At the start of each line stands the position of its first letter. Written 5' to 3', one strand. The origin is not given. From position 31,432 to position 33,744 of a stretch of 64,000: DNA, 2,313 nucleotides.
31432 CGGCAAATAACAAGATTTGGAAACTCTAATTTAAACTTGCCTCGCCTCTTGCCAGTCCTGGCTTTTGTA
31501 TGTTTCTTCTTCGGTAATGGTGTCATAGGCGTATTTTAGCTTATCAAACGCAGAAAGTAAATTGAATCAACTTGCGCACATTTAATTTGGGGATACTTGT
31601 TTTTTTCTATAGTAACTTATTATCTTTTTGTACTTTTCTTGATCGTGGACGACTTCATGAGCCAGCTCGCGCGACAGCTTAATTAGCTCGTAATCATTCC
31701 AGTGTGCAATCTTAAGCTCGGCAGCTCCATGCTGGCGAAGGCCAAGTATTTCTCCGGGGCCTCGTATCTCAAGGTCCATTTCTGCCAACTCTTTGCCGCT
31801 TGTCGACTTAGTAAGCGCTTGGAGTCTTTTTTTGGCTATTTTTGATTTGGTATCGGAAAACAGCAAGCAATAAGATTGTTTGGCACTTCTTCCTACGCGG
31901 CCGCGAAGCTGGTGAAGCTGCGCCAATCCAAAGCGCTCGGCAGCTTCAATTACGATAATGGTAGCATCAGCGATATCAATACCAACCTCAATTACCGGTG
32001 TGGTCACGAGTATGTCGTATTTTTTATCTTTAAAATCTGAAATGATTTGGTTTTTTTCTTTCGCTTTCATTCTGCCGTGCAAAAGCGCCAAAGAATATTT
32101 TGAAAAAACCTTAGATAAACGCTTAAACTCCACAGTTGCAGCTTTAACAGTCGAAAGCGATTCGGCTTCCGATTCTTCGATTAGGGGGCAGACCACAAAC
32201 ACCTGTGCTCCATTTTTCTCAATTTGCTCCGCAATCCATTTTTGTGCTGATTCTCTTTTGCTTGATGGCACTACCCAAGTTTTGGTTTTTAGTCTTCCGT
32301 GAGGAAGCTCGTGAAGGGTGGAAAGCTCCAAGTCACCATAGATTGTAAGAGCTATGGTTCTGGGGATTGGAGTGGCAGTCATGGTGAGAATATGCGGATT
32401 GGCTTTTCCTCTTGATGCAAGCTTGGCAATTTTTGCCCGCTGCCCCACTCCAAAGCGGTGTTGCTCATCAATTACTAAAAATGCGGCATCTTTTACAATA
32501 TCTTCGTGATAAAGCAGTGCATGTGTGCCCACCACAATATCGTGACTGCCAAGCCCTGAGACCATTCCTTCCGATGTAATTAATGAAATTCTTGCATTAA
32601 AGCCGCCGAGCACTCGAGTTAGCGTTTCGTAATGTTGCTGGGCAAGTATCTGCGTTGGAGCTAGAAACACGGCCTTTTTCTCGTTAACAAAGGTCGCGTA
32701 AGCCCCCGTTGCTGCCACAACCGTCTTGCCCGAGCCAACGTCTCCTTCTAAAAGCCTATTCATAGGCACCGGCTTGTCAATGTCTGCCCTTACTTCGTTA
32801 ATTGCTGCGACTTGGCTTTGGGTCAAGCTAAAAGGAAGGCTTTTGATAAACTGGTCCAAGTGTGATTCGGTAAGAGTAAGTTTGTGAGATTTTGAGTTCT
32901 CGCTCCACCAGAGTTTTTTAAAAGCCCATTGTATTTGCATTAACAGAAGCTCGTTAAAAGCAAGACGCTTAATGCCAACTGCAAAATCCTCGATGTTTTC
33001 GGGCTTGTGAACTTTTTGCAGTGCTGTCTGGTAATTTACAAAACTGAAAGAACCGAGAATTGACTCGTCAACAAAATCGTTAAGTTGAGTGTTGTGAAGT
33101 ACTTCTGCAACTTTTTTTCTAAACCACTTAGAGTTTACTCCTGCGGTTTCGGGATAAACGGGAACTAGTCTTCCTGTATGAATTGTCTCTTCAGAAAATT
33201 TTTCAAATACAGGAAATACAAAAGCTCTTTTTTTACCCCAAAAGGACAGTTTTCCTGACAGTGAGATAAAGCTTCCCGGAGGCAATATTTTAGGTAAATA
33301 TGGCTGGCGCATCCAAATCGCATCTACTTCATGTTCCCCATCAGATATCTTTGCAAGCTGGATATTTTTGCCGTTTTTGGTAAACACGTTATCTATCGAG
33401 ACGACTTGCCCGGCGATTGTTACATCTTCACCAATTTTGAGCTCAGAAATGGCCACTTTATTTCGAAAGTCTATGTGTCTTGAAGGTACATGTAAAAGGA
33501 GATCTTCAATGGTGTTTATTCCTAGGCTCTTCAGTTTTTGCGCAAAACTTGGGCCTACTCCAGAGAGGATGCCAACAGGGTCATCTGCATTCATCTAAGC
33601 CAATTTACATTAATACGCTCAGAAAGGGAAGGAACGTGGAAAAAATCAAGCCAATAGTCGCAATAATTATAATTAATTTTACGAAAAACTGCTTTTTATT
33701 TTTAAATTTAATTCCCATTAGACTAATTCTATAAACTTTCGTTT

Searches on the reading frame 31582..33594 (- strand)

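Call 48: search_protein_families(library=pfam, proteins=[window:31582-33594:-], max_evalue=0.01)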
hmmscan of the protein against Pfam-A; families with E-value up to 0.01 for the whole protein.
window:31582-33594:- (670 aa): 9 families
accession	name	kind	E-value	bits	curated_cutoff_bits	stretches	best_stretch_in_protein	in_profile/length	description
PF00270.35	DEAD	-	1.3e-24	87.3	26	1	261-414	4-164/167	DEAD/DEAH box helicase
PF00271.37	Helicase_C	-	1.4e-19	70.8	23.5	1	456-570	8-109/110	Helicase conserved C-terminal domain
PF17191.10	RecG_wedge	-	4.1e-16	59.4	23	1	11-166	6-159/162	RecG wedge domain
PF04851.21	ResIII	-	5.1e-15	56.2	22.5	1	256-409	3-162/164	Type III restriction enzyme, res subunit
PF22590.2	Cas3-like_C_2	-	3.2e-08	34.2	27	1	481-571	10-105/106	CRISPR-associated nuclease/helicase Cas3, C-terminal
PF19833.4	RecG_dom3_C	-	5.3e-08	33.2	26.8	1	600-657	4-63/87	ATP-dependent DNA helicase RecG, domain 3, C-terminal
PF01336.31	tRNA_anti-codon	-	1.7e-05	25.1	27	1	58-122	1-63/75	OB-fold nucleic acid binding domain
PF10391.15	DNA_pol_lambd_f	-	0.0049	17.1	29.8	0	12-33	8-29/51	Fingers domain of DNA polymerase lambda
PF21999.2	IMS_HHH_1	-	0.0079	17.1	27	0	11-32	4-25/53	DNA polymerase-iota, thumb domain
